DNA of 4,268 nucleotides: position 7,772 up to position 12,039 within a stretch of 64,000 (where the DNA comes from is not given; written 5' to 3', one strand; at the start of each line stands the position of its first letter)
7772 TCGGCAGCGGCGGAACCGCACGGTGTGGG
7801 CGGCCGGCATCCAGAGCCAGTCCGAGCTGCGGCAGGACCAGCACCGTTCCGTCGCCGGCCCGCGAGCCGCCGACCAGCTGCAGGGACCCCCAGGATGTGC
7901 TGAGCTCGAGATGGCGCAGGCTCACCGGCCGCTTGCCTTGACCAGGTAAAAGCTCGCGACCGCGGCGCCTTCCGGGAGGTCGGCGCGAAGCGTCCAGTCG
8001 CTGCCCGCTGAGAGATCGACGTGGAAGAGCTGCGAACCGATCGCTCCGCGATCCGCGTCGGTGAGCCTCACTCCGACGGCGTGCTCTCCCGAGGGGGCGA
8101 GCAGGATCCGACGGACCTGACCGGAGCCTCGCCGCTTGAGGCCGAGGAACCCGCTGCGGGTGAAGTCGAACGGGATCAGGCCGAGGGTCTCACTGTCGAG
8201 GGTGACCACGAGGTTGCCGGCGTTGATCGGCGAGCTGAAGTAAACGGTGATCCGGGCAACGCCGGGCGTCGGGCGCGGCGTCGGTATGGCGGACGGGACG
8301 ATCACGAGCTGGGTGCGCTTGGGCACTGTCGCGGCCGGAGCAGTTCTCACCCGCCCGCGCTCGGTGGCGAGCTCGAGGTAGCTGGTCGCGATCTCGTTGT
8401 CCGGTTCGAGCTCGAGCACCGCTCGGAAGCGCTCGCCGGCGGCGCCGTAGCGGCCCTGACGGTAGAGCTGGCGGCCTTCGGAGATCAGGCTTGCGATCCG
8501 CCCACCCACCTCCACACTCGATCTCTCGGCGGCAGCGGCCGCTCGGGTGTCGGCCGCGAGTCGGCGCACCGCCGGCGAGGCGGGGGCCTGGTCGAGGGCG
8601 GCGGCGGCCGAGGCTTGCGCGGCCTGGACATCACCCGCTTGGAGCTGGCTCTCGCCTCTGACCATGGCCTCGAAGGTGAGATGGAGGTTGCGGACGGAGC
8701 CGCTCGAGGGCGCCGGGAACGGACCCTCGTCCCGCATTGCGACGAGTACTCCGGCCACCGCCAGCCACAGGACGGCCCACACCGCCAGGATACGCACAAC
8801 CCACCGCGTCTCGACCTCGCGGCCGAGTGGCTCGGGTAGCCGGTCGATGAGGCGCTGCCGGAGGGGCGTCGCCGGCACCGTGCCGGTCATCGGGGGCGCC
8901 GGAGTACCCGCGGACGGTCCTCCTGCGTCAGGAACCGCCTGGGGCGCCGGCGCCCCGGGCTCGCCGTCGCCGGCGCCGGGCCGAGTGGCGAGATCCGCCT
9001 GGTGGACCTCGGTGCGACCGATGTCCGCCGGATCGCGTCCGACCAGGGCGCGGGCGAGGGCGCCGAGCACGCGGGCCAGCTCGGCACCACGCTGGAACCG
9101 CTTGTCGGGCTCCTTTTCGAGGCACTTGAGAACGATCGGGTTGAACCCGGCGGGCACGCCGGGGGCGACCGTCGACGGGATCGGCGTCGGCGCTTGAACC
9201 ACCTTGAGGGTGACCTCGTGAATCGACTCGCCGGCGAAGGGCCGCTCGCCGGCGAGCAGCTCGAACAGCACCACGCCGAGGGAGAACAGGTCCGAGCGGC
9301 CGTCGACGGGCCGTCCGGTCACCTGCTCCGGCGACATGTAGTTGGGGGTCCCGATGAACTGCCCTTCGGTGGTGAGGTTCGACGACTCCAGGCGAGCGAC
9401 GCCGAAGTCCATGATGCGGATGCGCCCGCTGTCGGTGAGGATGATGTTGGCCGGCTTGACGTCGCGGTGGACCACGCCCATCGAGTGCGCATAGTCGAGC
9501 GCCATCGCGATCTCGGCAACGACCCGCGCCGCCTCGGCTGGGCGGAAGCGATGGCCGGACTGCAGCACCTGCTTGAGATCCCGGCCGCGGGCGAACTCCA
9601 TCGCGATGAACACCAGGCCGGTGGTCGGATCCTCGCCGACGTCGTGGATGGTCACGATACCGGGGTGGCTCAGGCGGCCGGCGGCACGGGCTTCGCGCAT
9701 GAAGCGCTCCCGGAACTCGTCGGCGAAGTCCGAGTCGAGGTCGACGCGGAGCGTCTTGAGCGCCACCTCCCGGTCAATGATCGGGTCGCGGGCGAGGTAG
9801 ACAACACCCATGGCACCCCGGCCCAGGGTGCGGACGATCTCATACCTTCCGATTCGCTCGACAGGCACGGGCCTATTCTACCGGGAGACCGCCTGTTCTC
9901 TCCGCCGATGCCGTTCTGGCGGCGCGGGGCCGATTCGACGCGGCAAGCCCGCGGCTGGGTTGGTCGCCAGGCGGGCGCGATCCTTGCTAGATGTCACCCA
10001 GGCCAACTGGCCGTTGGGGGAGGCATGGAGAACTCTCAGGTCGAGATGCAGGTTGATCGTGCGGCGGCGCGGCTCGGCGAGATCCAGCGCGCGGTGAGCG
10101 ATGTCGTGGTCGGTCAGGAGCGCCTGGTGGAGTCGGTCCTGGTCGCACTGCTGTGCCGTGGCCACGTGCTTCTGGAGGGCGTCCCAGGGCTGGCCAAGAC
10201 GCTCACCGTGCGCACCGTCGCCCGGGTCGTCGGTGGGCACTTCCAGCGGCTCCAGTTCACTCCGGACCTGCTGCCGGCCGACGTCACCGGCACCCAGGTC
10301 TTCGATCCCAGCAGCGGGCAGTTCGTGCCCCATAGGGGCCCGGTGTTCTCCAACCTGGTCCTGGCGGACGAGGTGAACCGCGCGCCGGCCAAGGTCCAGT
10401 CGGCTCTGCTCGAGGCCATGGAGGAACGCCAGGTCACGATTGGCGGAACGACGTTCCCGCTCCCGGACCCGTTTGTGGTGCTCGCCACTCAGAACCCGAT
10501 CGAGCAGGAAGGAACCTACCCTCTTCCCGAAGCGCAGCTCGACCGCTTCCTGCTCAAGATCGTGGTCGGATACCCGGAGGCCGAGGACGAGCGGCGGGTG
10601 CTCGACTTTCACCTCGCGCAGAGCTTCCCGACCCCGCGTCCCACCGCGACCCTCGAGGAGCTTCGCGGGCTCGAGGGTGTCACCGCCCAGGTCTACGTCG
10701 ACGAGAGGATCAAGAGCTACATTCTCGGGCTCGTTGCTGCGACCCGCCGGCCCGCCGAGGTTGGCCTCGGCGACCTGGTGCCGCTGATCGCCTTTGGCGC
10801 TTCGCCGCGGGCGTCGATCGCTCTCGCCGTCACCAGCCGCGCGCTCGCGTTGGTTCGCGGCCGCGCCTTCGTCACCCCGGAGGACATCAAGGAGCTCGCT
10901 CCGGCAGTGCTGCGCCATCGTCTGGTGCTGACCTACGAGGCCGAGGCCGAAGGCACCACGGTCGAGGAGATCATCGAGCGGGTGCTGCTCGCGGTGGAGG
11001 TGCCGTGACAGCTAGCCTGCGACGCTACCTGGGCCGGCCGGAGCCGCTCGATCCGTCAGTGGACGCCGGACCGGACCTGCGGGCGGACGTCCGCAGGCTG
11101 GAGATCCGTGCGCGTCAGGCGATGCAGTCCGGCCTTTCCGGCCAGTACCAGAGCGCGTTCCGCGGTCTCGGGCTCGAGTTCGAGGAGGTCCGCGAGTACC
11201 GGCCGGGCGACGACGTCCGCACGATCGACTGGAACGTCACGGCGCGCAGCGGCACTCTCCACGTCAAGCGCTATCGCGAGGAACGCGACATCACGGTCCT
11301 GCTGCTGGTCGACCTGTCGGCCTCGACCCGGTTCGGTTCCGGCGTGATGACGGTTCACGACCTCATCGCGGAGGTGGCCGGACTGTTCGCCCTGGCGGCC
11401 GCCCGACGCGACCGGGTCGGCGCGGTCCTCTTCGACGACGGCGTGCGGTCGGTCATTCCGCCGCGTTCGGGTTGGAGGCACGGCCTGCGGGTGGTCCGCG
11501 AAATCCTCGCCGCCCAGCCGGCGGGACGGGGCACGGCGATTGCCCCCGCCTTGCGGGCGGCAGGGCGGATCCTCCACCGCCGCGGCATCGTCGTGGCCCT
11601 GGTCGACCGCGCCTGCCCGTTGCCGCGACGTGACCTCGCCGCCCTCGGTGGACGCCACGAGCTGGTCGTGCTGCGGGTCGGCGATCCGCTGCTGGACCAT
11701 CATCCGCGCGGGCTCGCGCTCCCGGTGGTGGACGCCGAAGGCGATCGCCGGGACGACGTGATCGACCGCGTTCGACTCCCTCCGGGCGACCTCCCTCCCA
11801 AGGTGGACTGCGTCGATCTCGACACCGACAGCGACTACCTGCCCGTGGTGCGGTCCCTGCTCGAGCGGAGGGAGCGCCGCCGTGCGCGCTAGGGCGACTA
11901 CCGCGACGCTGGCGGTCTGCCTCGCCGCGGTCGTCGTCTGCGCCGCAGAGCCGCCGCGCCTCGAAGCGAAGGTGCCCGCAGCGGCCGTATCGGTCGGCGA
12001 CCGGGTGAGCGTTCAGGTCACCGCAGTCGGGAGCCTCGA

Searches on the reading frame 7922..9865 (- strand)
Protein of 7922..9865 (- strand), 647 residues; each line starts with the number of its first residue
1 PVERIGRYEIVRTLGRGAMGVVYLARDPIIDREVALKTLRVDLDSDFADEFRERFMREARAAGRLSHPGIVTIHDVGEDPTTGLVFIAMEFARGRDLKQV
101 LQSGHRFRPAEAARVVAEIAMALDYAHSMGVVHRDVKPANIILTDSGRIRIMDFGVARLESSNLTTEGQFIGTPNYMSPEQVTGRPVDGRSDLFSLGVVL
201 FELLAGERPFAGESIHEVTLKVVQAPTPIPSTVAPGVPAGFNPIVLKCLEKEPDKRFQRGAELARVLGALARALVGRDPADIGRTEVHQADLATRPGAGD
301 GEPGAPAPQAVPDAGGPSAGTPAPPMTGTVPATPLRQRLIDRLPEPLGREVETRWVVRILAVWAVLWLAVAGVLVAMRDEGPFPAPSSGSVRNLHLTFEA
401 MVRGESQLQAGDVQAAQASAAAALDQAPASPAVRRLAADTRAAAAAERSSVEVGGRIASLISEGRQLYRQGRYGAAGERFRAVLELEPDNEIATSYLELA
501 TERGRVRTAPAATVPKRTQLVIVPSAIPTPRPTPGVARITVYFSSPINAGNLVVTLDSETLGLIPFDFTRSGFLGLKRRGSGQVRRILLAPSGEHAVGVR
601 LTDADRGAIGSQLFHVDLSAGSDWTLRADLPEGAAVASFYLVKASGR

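Call 58: search_protein_families(library=pfam, proteins=[window:7922-9865:-], max_evalue=0.00001)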
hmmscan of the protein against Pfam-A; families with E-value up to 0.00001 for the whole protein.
window:7922-9865:- (647 aa): 2 families
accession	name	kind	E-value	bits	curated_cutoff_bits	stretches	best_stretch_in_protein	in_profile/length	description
PF00069.31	Pkinase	-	3.9e-52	177.7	31.7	1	8-257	1-252/263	Protein kinase domain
PF07714.23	PK_Tyr_Ser-Thr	-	6e-34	118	23.1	1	10-257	3-249/258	Protein tyrosine and serine/threonine kinase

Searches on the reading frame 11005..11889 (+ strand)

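Call 58: search_protein_families(library=pfam, proteins=[window:11005-11889:+], max_evalue=0.00001)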
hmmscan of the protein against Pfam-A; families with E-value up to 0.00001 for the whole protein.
window:11005-11889:+ (295 aa): 2 families
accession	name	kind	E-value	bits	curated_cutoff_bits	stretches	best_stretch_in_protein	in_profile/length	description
PF01882.25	DUF58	-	1.5e-48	165.3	23.4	1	61-249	1-192/216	Protein of unknown function DUF58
PF13519.12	VWA_2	-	9.2e-10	39.5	27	1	98-201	1-105/107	von Willebrand factor type A domain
